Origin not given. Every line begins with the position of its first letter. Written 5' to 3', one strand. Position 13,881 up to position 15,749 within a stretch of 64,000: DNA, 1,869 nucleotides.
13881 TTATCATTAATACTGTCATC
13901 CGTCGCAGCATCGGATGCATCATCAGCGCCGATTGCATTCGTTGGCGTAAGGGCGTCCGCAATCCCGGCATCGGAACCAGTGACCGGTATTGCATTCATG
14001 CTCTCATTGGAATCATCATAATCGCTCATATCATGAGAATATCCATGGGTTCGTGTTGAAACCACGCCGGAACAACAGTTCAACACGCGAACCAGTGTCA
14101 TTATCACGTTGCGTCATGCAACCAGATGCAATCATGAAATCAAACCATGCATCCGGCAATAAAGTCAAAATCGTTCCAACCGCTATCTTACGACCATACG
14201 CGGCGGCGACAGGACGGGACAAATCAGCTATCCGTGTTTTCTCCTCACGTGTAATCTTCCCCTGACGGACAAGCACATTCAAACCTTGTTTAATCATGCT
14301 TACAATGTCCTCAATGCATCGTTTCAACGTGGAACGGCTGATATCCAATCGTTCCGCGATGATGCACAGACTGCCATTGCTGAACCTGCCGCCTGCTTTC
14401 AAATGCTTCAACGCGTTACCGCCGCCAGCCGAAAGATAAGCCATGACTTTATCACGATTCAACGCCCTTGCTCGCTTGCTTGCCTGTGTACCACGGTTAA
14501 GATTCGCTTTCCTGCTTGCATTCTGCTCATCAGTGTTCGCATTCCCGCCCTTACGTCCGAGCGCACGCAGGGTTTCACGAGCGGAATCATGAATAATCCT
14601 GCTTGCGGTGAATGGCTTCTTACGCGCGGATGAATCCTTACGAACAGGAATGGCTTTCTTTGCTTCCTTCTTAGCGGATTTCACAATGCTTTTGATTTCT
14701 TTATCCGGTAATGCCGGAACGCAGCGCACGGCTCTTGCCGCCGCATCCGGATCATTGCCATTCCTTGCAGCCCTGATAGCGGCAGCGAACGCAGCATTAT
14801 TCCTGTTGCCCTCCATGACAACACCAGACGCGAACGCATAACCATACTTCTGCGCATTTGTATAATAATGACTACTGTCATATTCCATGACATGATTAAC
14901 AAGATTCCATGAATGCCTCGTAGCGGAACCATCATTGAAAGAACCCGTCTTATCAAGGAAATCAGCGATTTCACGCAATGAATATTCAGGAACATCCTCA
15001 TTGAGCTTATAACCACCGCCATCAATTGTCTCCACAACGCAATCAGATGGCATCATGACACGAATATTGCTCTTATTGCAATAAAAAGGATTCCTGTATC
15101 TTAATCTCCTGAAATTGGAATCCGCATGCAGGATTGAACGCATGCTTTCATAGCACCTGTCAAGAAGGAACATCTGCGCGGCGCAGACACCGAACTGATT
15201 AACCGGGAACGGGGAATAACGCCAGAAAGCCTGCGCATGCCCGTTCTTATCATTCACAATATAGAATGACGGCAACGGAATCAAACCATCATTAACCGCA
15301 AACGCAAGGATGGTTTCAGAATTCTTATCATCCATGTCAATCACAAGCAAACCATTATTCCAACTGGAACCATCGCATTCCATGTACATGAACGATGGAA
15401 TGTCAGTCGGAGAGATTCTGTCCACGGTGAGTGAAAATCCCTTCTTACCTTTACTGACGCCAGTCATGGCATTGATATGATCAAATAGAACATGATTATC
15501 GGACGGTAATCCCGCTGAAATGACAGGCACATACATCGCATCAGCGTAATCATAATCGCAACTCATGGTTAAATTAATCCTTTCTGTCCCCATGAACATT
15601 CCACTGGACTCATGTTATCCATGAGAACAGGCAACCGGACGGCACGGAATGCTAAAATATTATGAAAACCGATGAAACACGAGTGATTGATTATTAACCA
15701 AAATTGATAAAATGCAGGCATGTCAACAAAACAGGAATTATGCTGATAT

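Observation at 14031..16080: Putative replication origin: AEP-type Rep gene, an AT-rich spacer and 54-bp iteron-like direct repeats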

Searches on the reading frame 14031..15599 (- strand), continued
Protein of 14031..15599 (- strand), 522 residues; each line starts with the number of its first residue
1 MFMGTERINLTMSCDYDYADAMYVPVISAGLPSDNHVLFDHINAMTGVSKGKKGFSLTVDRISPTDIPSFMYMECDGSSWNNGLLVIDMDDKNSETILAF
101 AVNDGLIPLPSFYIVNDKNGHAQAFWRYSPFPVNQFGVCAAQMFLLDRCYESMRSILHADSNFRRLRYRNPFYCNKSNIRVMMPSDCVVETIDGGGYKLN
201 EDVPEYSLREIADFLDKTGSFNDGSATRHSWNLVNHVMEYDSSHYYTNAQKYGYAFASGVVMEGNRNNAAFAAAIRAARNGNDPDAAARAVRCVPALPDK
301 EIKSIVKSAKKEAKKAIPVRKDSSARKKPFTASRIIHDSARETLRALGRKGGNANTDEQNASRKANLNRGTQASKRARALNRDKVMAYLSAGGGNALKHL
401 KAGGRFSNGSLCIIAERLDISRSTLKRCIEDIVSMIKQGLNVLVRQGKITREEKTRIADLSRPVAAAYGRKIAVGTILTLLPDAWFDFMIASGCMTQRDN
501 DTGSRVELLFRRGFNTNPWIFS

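Call 53: find_encoding_contigs(protein=P0010, flank=10000, max_places=3)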
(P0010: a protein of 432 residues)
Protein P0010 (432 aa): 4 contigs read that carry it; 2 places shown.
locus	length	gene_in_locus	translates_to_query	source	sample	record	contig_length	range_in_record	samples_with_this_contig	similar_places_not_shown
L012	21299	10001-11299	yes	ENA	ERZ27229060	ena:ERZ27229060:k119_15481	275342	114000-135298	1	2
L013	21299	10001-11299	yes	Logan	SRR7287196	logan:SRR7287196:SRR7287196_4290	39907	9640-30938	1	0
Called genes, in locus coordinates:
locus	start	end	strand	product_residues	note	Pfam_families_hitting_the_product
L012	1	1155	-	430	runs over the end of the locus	-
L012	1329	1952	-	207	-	PF08798:CRISPR_assoc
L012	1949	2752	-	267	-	PF09704:Cas_Cas5d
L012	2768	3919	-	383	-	PF09344:Cas_CT1975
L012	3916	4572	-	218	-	PF09485:CRISPR_Cse2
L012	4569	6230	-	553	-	PF09481:CRISPR_Cse1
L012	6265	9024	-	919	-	PF18019:Cas3_HD, PF00270:DEAD, PF22590:Cas3-like_C_2, PF18395:Cas3_C (weak)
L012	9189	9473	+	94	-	-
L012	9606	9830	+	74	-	-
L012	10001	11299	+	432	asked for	PF03090:Replicase (weak)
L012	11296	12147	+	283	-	PF02517:Rce1-like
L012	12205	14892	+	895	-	PF13604:AAA_30 (faint), PF17191:RecG_wedge, PF01336:tRNA_anti-codon (weak), PF00270:DEAD, PF04851:ResIII (weak), PF00271:Helicase_C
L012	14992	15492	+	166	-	-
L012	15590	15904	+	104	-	-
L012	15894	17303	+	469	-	-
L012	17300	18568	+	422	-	-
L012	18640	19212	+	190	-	-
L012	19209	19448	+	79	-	-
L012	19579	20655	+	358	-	-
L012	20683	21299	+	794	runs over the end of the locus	-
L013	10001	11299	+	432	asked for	PF03090:Replicase (weak)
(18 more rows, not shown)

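Call 74: predict_structure(alignment_id=A3)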
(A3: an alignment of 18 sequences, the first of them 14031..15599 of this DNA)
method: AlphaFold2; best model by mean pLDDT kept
length: 522 residues; sequences in the alignment: 18
mean_pLDDT: 64.6   pTM: 0.41
mean pLDDT of the five models: 64.6, 63.9, 62.4, 61.9, 60.3
residues with pLDDT >= 90: 33; 70-90: 228; 50-70: 112; < 50: 149
segments of 3 or more residues with pLDDT < 50: 1-45, 233-258, 318-337, 339-342, 345-353, 394-404, 495-522
pLDDT, mean of each block of 10 residues (from residue 1): 27 30 25 31 56 58 70 69 84 86 88 88 89 63 84 88 80 75 71 56 80 85 63 47 34 34 76 83 85 85 94 68 34 41 48 61 76 80 78 47 54 80 85 74 72 73 58 61 64 48 43 35 31
secondary structure, 60 per line:
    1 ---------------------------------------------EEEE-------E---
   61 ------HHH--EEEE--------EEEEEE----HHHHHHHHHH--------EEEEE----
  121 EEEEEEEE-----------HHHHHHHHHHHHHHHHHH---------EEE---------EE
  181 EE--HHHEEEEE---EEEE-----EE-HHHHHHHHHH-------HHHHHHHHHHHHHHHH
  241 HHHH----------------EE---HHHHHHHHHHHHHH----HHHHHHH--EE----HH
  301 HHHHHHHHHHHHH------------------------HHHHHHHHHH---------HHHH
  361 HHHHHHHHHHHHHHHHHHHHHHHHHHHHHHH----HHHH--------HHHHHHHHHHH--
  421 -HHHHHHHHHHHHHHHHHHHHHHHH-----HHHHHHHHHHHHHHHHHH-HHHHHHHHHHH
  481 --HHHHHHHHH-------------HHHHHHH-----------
elements in order: E46-49 E72-75 E84-89 H94-103 E112-116 E121-128 H140-157 E167-169 E179-182 E188-192 E196-199 H208-217 H225-244 H266-279 H284-290 H299-313 H338-347 H357-391 H396-399 H408-418 H422-445 H451-468 H470-480 H483-491 H505-511

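Call 82: find_encoding_contigs(protein=P0134, flank=10000, max_places=2)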
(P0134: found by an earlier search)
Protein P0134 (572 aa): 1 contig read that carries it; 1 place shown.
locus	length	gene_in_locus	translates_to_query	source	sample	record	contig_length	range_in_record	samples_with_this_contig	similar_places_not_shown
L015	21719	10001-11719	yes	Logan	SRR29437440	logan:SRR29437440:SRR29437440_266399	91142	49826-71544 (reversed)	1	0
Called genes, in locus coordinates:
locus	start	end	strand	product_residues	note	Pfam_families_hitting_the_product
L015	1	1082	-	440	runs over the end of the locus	-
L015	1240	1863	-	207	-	PF08798:CRISPR_assoc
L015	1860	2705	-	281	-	PF09704:Cas_Cas5d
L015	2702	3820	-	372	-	PF09344:Cas_CT1975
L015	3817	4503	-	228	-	PF09485:CRISPR_Cse2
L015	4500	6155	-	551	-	PF09481:CRISPR_Cse1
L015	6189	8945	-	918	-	PF18019:Cas3_HD, PF22590:Cas3-like_C_2, PF18395:Cas3_C (weak)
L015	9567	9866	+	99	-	-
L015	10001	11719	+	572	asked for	-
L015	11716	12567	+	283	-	PF02517:Rce1-like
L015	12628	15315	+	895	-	PF17191:RecG_wedge, PF00270:DEAD, PF13604:AAA_30 (faint), PF00271:Helicase_C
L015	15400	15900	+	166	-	-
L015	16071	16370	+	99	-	-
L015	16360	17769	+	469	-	-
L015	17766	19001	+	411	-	-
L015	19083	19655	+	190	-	-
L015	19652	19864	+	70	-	-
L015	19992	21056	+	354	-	-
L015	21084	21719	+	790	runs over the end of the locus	-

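Call 83: find_encoding_contigs(protein=P0139, flank=10000, max_places=2)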
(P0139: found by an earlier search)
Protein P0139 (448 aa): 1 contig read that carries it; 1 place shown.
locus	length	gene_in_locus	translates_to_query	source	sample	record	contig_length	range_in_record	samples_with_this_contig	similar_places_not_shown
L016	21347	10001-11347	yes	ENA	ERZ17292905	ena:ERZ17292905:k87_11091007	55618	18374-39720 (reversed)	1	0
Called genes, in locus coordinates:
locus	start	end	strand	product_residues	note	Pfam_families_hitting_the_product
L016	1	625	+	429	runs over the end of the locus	PF12323:HTH_OrfB_IS605 (weak), PF01385:OrfB_IS605 (weak), PF07282:Cas12f1-like_TNB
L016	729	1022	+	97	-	-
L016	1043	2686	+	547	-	PF05970:PIF1, PF13245:AAA_19, PF13604:AAA_30, PF13401:AAA_22 (weak), PF13538:UvrD_C_2 (faint)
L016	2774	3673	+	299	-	-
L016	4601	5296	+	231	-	PF00535:Glycos_transf_2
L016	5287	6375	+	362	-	-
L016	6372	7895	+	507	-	-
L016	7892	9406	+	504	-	-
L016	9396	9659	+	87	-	-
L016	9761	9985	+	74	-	-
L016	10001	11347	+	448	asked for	PF03090:Replicase (faint)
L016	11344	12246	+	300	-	PF02517:Rce1-like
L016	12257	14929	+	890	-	PF00270:DEAD, PF04851:ResIII (weak), PF00271:Helicase_C, PF19833:RecG_dom3_C (faint)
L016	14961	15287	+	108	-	-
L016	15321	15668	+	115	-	-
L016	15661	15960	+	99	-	-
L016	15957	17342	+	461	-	-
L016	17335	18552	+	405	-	-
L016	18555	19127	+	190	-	-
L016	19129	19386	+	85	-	-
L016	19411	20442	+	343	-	-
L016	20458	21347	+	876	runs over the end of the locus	-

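Call 100: find_related_loci(query=A2, collection=metagenome_contigs, flank=10000)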
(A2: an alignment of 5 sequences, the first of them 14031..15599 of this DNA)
Query A2 (522 aa) in metagenome_contigs; peptide patterns used: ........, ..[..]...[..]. (x = any residue, [..] = any of these).
118 stretches matched a pattern; 3 encode a relative of the query (tblastn E <= 1e-3); 3 distinct loci.
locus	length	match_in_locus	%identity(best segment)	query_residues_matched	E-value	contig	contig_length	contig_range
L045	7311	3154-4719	99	1-522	0e+0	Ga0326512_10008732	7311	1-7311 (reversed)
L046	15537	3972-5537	99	1-522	0e+0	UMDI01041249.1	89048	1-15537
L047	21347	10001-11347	39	48-478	1e-84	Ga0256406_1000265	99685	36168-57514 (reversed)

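Call 113: find_encoding_contigs(protein=P0014, flank=10000, max_places=1)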
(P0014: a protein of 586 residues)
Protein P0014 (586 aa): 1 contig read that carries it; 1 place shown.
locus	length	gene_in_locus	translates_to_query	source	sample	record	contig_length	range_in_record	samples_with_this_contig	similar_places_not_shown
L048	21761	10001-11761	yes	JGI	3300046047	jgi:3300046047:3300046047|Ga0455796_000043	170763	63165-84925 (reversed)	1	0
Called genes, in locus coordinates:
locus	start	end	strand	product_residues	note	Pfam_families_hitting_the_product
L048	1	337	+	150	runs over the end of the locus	-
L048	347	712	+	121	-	-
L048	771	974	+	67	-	-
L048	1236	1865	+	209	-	-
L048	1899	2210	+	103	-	-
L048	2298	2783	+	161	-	PF10686:YAcAr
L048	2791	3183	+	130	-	PF02661:Fic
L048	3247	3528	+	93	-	-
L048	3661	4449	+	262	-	PF13462:Thioredoxin_4 (weak)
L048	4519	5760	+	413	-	-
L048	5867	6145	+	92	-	-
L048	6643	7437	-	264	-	PF07510:GmrSD_C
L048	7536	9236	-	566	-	PF05970:PIF1, PF13245:AAA_19, PF13604:AAA_30, PF13401:AAA_22 (weak)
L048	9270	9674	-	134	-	PF00011:HSP20 (weak)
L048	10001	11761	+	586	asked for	PF03090:Replicase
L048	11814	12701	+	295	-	PF02517:Rce1-like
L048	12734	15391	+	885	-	PF17191:RecG_wedge, PF00270:DEAD, PF04851:ResIII, PF13604:AAA_30 (weak), PF00271:Helicase_C, PF19833:RecG_dom3_C (weak)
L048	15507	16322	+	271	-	PF00877:NLPC_P60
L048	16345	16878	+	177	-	PF12089:DUF3566 (weak)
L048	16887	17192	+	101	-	-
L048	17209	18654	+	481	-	-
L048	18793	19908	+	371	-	-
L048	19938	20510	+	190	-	-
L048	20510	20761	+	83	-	-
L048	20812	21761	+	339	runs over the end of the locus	-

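Call 114: find_encoding_contigs(protein=P0013, flank=10000, max_places=1)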
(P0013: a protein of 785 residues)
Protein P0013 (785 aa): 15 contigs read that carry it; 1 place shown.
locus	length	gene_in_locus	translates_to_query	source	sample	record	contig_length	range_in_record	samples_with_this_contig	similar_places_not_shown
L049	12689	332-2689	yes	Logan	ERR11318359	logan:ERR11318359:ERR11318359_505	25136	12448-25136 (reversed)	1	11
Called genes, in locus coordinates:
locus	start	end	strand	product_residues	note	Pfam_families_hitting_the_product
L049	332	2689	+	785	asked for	PF03090:Replicase (faint)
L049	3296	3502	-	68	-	-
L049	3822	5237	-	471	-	PF00437:T2SSE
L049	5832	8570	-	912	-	-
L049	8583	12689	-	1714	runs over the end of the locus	-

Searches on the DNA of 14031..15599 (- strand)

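Call 66: search_rna_families(source=L011, start=3500, end=10100, threshold=evalue, max_evalue=1)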
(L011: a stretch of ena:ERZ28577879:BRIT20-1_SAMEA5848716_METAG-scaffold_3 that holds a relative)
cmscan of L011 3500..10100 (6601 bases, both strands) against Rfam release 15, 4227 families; matches with E-value up to 1: 0.
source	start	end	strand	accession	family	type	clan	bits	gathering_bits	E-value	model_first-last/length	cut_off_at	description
